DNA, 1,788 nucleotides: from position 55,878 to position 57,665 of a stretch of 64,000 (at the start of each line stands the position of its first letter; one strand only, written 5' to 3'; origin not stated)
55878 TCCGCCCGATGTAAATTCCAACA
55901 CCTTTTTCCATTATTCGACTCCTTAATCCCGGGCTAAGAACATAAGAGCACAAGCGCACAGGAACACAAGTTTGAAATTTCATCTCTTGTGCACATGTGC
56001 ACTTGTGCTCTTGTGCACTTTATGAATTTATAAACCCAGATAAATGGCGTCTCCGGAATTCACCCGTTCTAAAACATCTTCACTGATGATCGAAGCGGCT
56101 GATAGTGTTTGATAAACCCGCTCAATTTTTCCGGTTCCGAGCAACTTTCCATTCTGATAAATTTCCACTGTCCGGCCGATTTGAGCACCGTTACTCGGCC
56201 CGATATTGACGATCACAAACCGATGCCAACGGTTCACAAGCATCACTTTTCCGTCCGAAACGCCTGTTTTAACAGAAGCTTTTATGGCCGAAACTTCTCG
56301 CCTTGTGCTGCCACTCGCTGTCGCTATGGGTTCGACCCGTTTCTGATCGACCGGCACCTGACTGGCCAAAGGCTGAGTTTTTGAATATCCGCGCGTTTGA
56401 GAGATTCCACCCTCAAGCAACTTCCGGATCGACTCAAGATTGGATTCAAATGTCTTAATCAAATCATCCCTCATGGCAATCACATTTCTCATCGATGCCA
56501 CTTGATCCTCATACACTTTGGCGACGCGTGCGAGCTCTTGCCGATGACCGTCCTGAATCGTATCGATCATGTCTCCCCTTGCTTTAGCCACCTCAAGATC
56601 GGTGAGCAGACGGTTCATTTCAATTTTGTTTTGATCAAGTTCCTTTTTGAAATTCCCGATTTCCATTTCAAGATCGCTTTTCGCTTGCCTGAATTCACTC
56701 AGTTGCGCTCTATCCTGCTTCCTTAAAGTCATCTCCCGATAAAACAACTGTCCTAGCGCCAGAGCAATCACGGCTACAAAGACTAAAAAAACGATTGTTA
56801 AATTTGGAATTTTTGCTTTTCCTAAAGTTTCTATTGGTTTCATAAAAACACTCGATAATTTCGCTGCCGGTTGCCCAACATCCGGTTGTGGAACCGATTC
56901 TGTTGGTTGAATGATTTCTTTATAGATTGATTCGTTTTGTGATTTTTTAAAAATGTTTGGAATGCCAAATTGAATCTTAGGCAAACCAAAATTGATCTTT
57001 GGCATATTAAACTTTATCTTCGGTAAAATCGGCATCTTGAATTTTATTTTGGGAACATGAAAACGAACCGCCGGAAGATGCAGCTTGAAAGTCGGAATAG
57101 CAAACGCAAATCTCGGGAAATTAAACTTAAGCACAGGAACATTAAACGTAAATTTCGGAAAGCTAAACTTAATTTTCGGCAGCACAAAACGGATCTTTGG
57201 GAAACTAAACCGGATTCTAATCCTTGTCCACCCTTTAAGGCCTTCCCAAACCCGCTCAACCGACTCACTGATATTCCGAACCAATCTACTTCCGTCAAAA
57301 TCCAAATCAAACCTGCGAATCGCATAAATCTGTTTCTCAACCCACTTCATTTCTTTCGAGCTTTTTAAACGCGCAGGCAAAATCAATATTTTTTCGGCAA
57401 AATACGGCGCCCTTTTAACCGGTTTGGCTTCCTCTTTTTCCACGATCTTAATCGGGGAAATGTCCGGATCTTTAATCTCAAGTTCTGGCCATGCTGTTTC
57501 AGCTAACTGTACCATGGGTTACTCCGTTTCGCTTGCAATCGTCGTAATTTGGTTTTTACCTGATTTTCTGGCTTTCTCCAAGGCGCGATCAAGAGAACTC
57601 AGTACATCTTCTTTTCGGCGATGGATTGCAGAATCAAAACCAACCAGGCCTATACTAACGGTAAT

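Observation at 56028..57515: Pilus-cluster protein with about 14 tandem P-K-(I/F)-K-F repeats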

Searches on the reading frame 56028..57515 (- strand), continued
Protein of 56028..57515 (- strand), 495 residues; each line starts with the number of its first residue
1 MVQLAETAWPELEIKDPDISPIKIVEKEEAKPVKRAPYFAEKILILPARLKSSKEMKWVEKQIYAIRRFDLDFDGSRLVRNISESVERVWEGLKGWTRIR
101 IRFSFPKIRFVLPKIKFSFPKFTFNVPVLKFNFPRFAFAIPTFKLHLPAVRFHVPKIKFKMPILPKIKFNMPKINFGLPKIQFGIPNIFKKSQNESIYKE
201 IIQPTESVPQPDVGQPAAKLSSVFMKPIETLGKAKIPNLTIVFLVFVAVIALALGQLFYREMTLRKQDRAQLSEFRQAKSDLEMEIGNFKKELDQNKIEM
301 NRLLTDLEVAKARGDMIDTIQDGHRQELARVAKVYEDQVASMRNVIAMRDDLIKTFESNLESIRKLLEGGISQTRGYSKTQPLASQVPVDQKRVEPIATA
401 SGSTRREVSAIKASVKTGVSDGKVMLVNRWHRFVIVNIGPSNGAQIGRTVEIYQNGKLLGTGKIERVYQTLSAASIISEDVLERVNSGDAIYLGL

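Call 80: search_protein_families(library=pfam, proteins=[P0003, P0002, P0004, P0011], max_evalue=1)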
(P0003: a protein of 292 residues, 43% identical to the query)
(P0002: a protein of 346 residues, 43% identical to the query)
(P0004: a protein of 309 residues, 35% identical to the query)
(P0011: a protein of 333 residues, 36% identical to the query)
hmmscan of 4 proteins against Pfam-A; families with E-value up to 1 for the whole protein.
P0003 (292 aa): 27 families (the best 25 are shown)
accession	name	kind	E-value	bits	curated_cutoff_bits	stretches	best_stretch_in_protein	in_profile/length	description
PF05524.18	PEP-utilisers_N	-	0.0076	16.8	24.4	1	67-135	8-69/121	PEP-utilising enzyme, N-terminal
PF08647.16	BRE1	-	0.01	16.3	27.9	1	88-177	4-92/95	BRE1 E3 ubiquitin ligase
PF12325.13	TMF_TATA_bd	-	0.011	16.3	29.1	1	80-143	12-75/115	TATA element modulatory factor 1 TATA binding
PF04859.17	DUF641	-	0.019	15.8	27.6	1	133-182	70-119/127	Plant protein of unknown function (DUF641)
PF03961.19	FapA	-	0.042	13.9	31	1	93-173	148-229/272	Flagellar Assembly Protein A beta solenoid domain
PF05859.17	Mis12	-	0.062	13.5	25.7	1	79-186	97-201/231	Mis12 protein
PF03954.19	Lectin_N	-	0.067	13.5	28.3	0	83-118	78-113/140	Hepatic lectin, N-terminal domain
PF03092.22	BT1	-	0.075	12.2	22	1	103-171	72-140/432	BT1 family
PF10473.14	CENP-F_leu_zip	-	0.087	13.3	34.5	1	83-183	6-99/140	Leucine-rich repeats of kinetochore protein Cenp-F/LEK1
PF12128.14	DUF3584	-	0.093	10.6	31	1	83-160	802-885/1191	Protein of unknown function (DUF3584)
PF25450.1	Rab11-FIP3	-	0.11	13.3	31.9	1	80-130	53-104/125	Rab11-FIP3-like domain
PF22216.1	Sas-6_C_CC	-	0.11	13.2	27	0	97-123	20-46/57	Spindle assembly abnormal protein 6 homolog, C-terminal coiled coil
PF10186.14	ATG14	-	0.11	12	33.2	1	77-153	66-136/347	Vacuolar sorting 38 and autophagy-related subunit 14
PF07889.17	DUF1664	-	0.15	12.5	34.6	1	96-178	36-118/124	Protein of unknown function (DUF1664)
PF08172.17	CASP_C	-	0.15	11.8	28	0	98-133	2-37/252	CASP C terminal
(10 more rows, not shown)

P0002 (346 aa): 13 families
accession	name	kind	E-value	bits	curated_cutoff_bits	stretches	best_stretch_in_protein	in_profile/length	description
PF06785.16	UPF0242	-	0.0035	17.9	33.5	1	136-225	91-180/194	Uncharacterised protein family (UPF0242) N-terminus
PF11180.13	DUF2968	-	0.028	14.4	27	1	136-209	93-166/180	Protein of unknown function (DUF2968)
PF09486.15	HrpB7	-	0.037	14.9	29.7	1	131-192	82-143/157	Bacterial type III secretion protein (HrpB7)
PF21928.1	XLF_CC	-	0.057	13.8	27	0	143-178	16-51/53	XLF protein coiled-coil region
PF25443.1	ANG-1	-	0.14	12.8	28.5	1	150-228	8-79/105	ANG-1-like domain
PF14420.11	Clr5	-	0.16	12.5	22.3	0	144-164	20-40/54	Clr5 domain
PF23404.1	FAZ1_C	-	0.18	12.4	27.6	1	152-177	5-30/35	FAZ1, C-terminal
PF03938.19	OmpH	-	0.19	12.4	32.4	1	131-197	8-71/141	Outer membrane protein (OmpH-like)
PF15704.10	Mt_ATP_synt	-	0.21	11.9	27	1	132-196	122-186/188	Mitochondrial ATP synthase subunit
PF08826.15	DMPK_coil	-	0.35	11.4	22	1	130-159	27-57/61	DMPK coiled coil domain like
PF04859.17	DUF641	-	0.54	11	27.6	0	131-179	73-121/127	Plant protein of unknown function (DUF641)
PF04102.17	SlyX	-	0.69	11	30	1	147-180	15-48/67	SlyX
PF07798.16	CCDC90-like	-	0.98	9.7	33.5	0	129-212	68-147/175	Coiled-coil domain-containing protein 90-like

P0004 (309 aa): 30 families (the best 25 are shown)
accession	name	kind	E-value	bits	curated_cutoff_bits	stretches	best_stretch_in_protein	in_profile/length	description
PF03961.19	FapA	-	0.0012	19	31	1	59-184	118-233/272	Flagellar Assembly Protein A beta solenoid domain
PF09730.14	BicD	-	0.0052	15.5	27.9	1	119-191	365-437/718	Microtubule-associated protein Bicaudal-D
PF16712.10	SCAB_CC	-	0.008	16.5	25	1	107-188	46-122/168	Coiled-coil regions of plant-specific actin-binding protein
PF16538.11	FlgT_C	-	0.01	16.7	27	1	247-289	4-46/77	Flagellar assembly protein T, C-terminal domain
PF00261.25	Tropomyosin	-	0.02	14.8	38.6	1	129-190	12-73/242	Tropomyosin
PF23404.1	FAZ1_C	-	0.03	14.9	27.6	1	109-129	6-26/35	FAZ1, C-terminal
PF10422.14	LRS4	-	0.032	14.6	24.2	1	94-176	42-104/211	Monopolin complex subunit LRS4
PF10506.14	USHBP1_PDZ-bd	-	0.037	14.6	24.5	1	106-154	12-56/65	Harmonin-binding protein USHBP1, PDZ-binding domain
PF10473.14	CENP-F_leu_zip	-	0.042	14.3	34.5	1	88-167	7-82/140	Leucine-rich repeats of kinetochore protein Cenp-F/LEK1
PF11180.13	DUF2968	-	0.054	13.5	27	1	90-166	91-167/180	Protein of unknown function (DUF2968)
PF19697.4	Atg11_middle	-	0.067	13.9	26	1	85-134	29-78/79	Atg11 middle domain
PF04085.20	MreC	-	0.075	13.2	28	1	240-293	6-55/147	Rod shape-determining protein MreC, barrel core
PF01519.22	DUF16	-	0.087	13.8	40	0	79-154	21-97/104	Protein of unknown function DUF16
PF06785.16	UPF0242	-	0.14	12.7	33.5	1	88-184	87-183/194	Uncharacterised protein family (UPF0242) N-terminus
PF05791.16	Bacillus_HBL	-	0.18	12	29.1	1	97-169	97-169/177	Bacillus haemolytic enterotoxin (HBL)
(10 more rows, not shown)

P0011 (333 aa): 9 families
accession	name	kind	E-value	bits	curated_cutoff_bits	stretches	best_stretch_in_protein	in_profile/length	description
PF19443.4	DAHL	-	0.0092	16.2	38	1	114-210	3-91/221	DAHL domain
PF06785.16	UPF0242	-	0.0093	16.5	33.5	1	119-227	74-174/194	Uncharacterised protein family (UPF0242) N-terminus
PF19745.5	FUT8_N_cat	-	0.034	13.4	27.6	1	98-224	12-136/499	Alpha-(1,6)-fucosyltransferase N- and catalytic domains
PF05890.17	Ebp2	-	0.074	13.1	28.8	1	111-190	44-126/246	Eukaryotic rRNA processing protein EBP2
PF16712.10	SCAB_CC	-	0.08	13.2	25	1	134-189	42-100/168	Coiled-coil regions of plant-specific actin-binding protein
PF14221.11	DUF4330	-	0.11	13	27.6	1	93-164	17-89/167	Domain of unknown function (DUF4330)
PF04513.17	Baculo_PEP_C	-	0.16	12.5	38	1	120-220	21-116/140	Baculovirus polyhedron envelope protein, PEP, C terminus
PF24423.1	OVT1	-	0.66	10.8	30.9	1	137-161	75-99/100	Major antigen, helical domain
PF09787.14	Golgin_A5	-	0.68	9.8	31.7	1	129-222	61-158/305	Golgin subfamily A member 5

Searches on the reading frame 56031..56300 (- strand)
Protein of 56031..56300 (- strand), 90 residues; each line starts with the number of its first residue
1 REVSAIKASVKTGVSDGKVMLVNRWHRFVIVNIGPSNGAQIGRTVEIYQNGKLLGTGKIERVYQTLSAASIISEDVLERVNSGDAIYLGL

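Call 7: search_protein_families(library=pfam, proteins=[window:56031-56300:-], max_evalue=10)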
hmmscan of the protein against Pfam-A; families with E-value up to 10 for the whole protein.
seq(90 aa): 1 family
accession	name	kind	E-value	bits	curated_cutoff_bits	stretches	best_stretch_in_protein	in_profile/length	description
PF13385.13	Laminin_G_3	-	0.15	12.6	27.6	1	12-65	69-113/151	Concanavalin A-like lectin/glucanases superfamily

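Call 8: search_protein_families(library=ncbifam, proteins=[window:56031-56300:-], max_evalue=10)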
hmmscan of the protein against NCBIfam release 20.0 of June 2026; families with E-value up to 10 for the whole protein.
seq(90 aa): 0 families

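Call 41: search_solved_structures(query=A2, max_evalue=10, show_alignments=2)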
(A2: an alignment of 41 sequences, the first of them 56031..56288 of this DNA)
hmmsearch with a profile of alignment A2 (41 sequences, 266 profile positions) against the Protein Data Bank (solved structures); distinct sequences matched with E-value up to 10: 382 (the best 60 are shown).
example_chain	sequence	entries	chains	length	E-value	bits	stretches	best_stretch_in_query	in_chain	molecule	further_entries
8qox_B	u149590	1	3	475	9.5e-09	38.4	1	32-153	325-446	Conserved membrane protein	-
8afe_A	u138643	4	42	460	1.2e-05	28.2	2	35-145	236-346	Crescentin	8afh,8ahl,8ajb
6gao_A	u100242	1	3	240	4e-05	26.5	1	43-156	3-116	Outer capsid protein sigma-1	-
7zr2_A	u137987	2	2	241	4.5e-05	26.4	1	39-157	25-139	Spike protein S2',Chimeric protein mimic of SARS-CoV-2 Spike HR1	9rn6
6gaj_A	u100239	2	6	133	8.3e-05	25.5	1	46-156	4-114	Outer capsid protein sigma-1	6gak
8afl_A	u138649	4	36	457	0.00013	24.8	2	34-145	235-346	Crescentin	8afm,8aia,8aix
1wt6_A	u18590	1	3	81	0.00024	24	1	93-158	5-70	Myotonin-protein kinase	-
4lin_A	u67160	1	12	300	0.00028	23.7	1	40-154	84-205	Tail needle protein gp26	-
7mf3_A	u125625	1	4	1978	0.00058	22.7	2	31-157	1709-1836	Myosin-11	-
8csh_D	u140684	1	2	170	0.00065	22.6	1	38-122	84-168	Par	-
6e2j_A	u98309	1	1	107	0.00078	22.3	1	54-141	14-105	Keratin, type II cytoskeletal 1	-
6ec0_A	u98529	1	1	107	0.001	21.9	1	54-141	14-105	Keratin 1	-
6xe9_A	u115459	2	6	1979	0.0015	21.3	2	32-157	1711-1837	Myosin II heavy chain (smooth muscle) | Myosin heavy chain 11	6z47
2yo3_A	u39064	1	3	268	0.0017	21.2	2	101-178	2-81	GENERAL CONTROL PROTEIN GCN4, PUTATIVE INNER MEMBRANE PROTEIN, GENERAL CONTROL PROTEIN GCN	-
9fu2_A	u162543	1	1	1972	0.0024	20.7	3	31-157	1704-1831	Myosin-11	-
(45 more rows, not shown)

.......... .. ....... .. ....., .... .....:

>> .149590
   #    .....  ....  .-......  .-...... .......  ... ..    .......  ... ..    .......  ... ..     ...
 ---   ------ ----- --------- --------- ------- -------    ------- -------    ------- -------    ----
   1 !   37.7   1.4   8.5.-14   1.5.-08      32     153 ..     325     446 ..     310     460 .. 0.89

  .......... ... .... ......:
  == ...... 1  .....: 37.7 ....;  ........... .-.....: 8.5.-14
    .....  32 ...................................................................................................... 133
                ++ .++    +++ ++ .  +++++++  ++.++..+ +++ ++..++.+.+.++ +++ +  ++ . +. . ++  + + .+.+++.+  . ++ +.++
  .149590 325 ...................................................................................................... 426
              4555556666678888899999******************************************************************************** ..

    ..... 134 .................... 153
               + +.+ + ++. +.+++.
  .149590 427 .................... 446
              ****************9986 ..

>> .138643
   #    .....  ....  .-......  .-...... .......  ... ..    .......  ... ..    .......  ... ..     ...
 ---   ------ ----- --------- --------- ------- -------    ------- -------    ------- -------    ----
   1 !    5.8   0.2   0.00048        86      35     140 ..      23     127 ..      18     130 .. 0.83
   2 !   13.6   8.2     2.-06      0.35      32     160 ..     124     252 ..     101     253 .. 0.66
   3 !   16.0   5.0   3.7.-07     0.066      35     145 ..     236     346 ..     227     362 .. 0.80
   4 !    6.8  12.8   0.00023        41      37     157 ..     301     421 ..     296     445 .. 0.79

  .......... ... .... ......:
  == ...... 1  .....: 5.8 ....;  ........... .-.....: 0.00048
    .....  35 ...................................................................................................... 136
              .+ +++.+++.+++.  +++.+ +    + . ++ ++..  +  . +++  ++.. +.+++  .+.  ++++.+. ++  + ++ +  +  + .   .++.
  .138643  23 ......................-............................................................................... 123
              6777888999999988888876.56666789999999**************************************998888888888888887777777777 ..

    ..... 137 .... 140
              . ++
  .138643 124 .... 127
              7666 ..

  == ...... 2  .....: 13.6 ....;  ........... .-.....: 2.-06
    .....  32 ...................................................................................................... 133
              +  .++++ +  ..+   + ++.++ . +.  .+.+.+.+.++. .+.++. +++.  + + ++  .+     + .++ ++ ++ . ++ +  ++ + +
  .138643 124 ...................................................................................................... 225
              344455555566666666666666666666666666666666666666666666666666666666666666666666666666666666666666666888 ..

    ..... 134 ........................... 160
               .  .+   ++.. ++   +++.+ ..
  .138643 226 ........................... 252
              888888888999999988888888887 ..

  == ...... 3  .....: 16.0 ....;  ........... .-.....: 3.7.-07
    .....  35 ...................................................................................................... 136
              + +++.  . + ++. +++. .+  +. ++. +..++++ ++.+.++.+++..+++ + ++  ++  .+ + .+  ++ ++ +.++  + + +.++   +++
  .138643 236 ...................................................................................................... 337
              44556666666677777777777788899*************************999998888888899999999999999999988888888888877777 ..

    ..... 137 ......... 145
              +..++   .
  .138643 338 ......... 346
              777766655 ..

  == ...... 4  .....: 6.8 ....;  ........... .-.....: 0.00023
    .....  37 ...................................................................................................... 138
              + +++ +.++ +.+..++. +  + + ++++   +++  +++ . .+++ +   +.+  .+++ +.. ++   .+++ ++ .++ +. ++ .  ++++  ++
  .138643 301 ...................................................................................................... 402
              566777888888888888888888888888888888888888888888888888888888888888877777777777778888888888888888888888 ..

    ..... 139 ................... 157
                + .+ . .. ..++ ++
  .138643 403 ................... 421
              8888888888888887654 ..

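Call 42: predict_structure(alignment_id=A2)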
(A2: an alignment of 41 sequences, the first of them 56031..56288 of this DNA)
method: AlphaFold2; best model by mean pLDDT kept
length: 86 residues; sequences in the alignment: 41
mean_pLDDT: 88.2   pTM: 0.76
mean pLDDT of the five models: 88.2, 85.9, 85.7, 82.7, 80.8
residues with pLDDT >= 90: 69; 70-90: 6; 50-70: 3; < 50: 8
segments of 3 or more residues with pLDDT < 50: 1-8
pLDDT, mean of each block of 10 residues (from residue 1): 46 93 96 94 94 96 94 94 87
secondary structure, 60 per line:
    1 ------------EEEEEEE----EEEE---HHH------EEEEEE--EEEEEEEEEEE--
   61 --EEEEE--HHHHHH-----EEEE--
elements in order: E13-19 E24-27 E40-45 E48-58 E63-67 H70-75 E81-84

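Call 47: fold_search(model_id=the predicted structure, library=pdb)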
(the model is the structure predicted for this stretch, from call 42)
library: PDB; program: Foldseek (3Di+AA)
matches with E <= 10: 1120; with E <= 0.001: 2
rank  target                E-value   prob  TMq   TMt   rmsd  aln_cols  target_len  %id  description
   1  8z5n_0                9.6e-05  1.00  0.71  0.18   5.7        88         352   19  Cryo-EM structure of the LPHT ring (released 2025-10-22)
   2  3w1e                  1.2e-04  1.00  0.71  0.18   5.4        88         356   19  Structure of FlgT, a flagellar basal body component protein (released 2013-04-03)
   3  3fks_A                1.4e-03  1.00  0.65  0.12   4.6        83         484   18  Yeast F1 ATPase in the absence of bound nucleotides (released 2009-03-03)
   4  3fks_K                2.8e-03  1.00  0.63  0.13   3.3        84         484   21  Yeast F1 ATPase in the absence of bound nucleotides (released 2009-03-03)
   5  2hld_K                3.6e-03  1.00  0.65  0.12   2.3        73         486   18  Crystal structure of yeast mitochondrial F1-ATPase (released 2006-11-28)
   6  2hld_B                3.6e-03  1.00  0.66  0.13   4.4        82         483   17  Crystal structure of yeast mitochondrial F1-ATPase (released 2006-11-28)
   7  6b8h_B                3.6e-03  1.00  0.66  0.13   6.1        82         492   18  Mosaic model of yeast mitochondrial ATP synthase monomer (released 2018-01-17)
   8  6q45_B                4.3e-03  1.00  0.66  0.13   2.4        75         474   17  F1-ATPase from Fusobacterium nucleatum (released 2019-07-10)
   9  6q45_J                4.3e-03  1.00  0.66  0.13   2.7        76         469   17  F1-ATPase from Fusobacterium nucleatum (released 2019-07-10)
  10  3ofn_B                4.3e-03  1.00  0.64  0.12   2.4        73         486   19  Structure of four mutant forms of yeast F1 ATPase: alpha-N67I (released 2010-09-15)
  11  9brr_0                4.6e-03  1.00  0.66  0.10   1.9        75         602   19  Intact V-ATPase State 3 in synaptophysin knock-out isolated synaptic vesicles (released 2024-06-19)
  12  7p2y_A                4.6e-03  1.00  0.66  0.12   6.4        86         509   14  F1Fo-ATP synthase from Acinetobacter baumannii (state 1) (released 2022-02-02)
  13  2wpd_A                4.8e-03  1.00  0.64  0.12   2.3        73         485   18  The Mg.ADP inhibited state of the yeast F1c10 ATP synthase (released 2010-07-07)
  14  6xbw_B                4.8e-03  1.00  0.58  0.09   3.3        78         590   18  Cryo-EM structure of V-ATPase from bovine brain, state 1 (released 2020-08-19)
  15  7khr_B                5.1e-03  1.00  0.65  0.10   1.8        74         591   19  Cryo-EM structure of bafilomycin A1-bound intact V-ATPase from bovine brain (released 2021-03-17)
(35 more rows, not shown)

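Call 69: search_protein_families(library=pfam, alignment_id=A2, max_evalue=1)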
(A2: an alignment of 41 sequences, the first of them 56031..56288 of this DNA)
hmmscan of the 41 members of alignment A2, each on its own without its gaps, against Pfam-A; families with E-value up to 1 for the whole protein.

A. member 1, window:56031-56288:- (86 aa): 1 family
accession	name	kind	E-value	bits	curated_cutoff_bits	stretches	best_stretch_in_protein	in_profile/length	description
PF13385.13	Laminin_G_3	-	0.17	12.5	27.6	1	9-61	70-113/151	Concanavalin A-like lectin/glucanases superfamily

B. families by the number of members that match (of 41 scanned): 321 families (the first 25 are shown)
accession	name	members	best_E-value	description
PF07889.17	DUF1664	34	0.00094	Protein of unknown function (DUF1664)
PF16538.11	FlgT_C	33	4.6e-05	Flagellar assembly protein T, C-terminal domain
PF05911.16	FPP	32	2.2e-07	Filament-like plant protein, long coiled-coil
PF19220.6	Rod_CreS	30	1e-05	Crescentin, rod domain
PF00038.26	Filament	26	0.00013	Intermediate filament protein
PF23991.1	DUF7310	25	0.0012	Coiled-coil region of unknown function (DUF7310)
PF24627.1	PUMA_CC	23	1.6e-06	PUMA coiled-coil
PF08614.16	ATG16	21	2e-06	Autophagy protein 16 (ATG16)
PF10473.14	CENP-F_leu_zip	21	4.6e-06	Leucine-rich repeats of kinetochore protein Cenp-F/LEK1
PF00261.25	Tropomyosin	20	1.3e-05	Tropomyosin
PF13166.12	AAA_13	20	0.00016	AAA domain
PF02601.20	Exonuc_VII_L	20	0.0033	Exonuclease VII, large subunit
PF06160.17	EzrA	19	0.00012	Septation ring formation regulator, EzrA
PF01496.24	V_ATPase_I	19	0.00016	V-type ATPase 116kDa subunit family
PF07926.17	TPR_MLP1_2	18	0.00015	TPR/MLP1/MLP2-like protein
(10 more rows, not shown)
